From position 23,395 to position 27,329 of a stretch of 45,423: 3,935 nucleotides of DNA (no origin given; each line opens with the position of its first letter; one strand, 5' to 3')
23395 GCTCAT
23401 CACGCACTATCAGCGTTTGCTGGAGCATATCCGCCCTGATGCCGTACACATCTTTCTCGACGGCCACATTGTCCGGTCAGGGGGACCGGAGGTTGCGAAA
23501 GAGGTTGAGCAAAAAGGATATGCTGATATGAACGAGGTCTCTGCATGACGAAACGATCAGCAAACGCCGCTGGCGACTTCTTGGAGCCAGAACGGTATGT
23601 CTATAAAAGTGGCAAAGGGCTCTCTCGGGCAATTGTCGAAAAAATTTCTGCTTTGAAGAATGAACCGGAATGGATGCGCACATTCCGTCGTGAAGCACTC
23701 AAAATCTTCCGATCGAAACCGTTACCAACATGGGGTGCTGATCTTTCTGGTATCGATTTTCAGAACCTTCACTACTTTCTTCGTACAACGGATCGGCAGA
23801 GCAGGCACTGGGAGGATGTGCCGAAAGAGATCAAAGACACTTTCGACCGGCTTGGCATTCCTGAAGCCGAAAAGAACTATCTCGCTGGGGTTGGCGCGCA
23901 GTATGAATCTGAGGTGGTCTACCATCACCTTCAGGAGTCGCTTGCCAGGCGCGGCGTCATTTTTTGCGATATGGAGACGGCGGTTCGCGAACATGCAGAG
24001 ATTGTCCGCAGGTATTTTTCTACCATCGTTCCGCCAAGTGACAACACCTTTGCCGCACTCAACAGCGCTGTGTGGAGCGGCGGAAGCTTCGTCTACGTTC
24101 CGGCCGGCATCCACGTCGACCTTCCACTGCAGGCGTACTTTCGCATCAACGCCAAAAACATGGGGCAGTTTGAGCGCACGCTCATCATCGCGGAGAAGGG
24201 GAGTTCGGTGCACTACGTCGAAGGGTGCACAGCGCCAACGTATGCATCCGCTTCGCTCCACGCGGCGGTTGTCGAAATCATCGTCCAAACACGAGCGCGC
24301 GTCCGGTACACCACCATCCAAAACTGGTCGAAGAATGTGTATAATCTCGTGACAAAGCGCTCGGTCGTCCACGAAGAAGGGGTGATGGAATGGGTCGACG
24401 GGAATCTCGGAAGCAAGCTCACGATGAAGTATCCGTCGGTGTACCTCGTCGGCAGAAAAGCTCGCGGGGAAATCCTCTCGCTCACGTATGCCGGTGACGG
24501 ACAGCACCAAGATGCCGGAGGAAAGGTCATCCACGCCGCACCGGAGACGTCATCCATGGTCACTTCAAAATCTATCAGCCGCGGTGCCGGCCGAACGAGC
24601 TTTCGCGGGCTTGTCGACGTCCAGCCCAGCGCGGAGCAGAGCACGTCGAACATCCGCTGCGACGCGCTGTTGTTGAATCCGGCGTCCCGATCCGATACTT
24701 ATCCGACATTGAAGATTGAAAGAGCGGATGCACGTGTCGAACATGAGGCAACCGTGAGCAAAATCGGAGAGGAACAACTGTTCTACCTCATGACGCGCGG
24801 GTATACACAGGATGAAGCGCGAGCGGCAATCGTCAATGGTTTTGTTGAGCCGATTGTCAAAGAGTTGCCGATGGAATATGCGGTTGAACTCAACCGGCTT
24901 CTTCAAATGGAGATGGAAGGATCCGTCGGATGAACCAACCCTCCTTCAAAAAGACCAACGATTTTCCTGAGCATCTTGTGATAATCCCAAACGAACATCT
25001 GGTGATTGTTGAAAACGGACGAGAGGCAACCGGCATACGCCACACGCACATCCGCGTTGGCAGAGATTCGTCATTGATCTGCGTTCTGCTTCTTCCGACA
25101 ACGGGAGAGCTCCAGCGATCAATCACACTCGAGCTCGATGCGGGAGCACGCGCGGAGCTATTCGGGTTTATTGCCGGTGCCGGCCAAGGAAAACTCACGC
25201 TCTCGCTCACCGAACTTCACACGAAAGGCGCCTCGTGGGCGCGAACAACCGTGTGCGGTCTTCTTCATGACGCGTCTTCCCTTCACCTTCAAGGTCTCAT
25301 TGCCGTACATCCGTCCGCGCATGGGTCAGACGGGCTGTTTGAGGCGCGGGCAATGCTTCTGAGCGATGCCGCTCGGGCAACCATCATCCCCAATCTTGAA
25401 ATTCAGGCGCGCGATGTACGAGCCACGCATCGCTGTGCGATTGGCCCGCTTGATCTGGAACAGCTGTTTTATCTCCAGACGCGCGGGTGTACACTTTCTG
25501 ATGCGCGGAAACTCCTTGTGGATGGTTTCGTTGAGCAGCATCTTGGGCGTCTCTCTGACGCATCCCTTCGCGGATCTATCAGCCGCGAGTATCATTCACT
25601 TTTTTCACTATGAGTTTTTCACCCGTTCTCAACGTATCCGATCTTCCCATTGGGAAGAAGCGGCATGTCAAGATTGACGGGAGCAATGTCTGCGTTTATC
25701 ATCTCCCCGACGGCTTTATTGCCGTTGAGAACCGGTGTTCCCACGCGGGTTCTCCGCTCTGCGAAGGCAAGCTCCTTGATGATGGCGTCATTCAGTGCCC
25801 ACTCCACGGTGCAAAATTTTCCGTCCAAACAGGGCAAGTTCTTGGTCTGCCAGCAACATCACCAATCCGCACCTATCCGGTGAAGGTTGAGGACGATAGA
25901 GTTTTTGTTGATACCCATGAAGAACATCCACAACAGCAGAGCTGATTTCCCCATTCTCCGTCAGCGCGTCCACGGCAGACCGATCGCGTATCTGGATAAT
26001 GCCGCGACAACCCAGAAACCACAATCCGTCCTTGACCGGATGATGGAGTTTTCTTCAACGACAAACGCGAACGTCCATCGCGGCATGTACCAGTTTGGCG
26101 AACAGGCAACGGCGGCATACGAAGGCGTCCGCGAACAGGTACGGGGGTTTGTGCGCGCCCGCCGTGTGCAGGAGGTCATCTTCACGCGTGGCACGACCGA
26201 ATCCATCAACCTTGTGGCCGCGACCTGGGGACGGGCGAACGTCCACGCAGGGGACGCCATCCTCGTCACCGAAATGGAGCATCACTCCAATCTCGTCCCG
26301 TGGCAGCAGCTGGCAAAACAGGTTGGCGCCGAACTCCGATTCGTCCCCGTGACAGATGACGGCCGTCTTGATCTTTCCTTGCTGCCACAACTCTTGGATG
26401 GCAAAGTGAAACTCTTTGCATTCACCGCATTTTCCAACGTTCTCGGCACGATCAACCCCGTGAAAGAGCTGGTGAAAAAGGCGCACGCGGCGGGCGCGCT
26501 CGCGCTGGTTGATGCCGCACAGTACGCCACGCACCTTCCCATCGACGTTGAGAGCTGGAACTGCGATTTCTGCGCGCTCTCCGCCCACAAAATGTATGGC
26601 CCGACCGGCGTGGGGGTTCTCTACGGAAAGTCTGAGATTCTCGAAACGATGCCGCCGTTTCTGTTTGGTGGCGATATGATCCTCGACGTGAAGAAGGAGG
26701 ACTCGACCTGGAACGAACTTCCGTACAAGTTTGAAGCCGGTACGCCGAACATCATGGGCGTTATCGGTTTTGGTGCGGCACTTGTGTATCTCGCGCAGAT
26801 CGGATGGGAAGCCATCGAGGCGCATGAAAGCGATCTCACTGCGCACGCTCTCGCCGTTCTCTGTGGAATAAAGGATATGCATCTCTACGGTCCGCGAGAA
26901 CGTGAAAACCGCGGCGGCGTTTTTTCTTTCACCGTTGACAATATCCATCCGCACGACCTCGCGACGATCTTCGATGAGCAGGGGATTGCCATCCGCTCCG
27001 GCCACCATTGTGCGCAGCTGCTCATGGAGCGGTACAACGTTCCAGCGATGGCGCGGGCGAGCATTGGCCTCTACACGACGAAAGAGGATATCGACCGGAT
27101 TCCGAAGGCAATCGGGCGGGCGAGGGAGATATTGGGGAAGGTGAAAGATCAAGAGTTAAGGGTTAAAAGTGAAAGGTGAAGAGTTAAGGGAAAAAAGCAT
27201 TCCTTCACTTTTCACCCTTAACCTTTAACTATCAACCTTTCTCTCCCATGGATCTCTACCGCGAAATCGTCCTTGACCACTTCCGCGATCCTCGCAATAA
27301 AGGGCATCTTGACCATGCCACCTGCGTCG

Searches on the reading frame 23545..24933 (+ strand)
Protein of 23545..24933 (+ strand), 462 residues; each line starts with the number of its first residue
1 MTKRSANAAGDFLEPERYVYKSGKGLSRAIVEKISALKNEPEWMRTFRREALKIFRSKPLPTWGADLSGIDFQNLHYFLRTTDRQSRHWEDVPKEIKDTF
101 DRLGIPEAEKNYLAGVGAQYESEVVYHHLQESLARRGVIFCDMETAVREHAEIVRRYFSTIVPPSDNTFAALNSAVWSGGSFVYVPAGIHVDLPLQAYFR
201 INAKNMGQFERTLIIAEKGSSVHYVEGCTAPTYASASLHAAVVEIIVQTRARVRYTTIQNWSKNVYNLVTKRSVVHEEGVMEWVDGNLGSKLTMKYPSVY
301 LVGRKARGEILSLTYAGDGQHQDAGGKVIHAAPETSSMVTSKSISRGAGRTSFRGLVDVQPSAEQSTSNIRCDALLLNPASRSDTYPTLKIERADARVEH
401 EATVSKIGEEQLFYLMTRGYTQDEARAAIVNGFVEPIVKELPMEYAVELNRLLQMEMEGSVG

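Call 48: search_protein_families(library=pfam, proteins=[window:23545-24933:+], max_evalue=0.001)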
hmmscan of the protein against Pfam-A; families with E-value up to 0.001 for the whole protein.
window:23545-24933:+ (462 aa): 2 families
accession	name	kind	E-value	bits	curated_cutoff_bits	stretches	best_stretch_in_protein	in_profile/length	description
PF01458.23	SUFBD_core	-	6.8e-84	281.4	27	1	199-433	1-232/232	SUF system FeS cluster assembly, SufBD core domain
PF19295.5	SufBD_N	-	4.2e-11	43.2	23.5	1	127-196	102-171/172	SufBD protein N-terminal region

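Call 98: list_cluster_members(proteins=[window:23545-24933:+, window:25887-27179:+, window:13457-14884:-, window:3774-4847:-, window:9005-10336:-, window:5584-7005:-])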
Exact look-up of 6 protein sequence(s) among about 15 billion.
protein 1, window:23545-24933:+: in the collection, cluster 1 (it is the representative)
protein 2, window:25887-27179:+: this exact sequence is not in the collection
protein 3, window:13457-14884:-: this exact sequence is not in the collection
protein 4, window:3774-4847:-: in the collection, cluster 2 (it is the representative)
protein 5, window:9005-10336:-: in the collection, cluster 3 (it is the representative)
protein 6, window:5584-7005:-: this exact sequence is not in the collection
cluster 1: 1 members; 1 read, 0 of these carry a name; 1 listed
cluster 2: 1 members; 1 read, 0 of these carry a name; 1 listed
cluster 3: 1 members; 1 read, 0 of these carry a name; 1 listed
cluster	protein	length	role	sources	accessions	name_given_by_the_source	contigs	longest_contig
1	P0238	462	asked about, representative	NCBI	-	-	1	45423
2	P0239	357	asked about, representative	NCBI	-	-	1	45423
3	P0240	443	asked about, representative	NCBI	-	-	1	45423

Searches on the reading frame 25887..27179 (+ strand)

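Call 48: search_protein_families(library=pfam, proteins=[window:25887-27179:+], max_evalue=0.001)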
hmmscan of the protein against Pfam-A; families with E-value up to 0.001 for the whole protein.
window:25887-27179:+ (430 aa): 1 family
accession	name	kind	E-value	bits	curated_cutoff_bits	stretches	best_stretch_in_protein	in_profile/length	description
PF00266.25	Aminotran_5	-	5.2e-149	496.7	21.5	1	35-404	2-370/371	Aminotransferase class-V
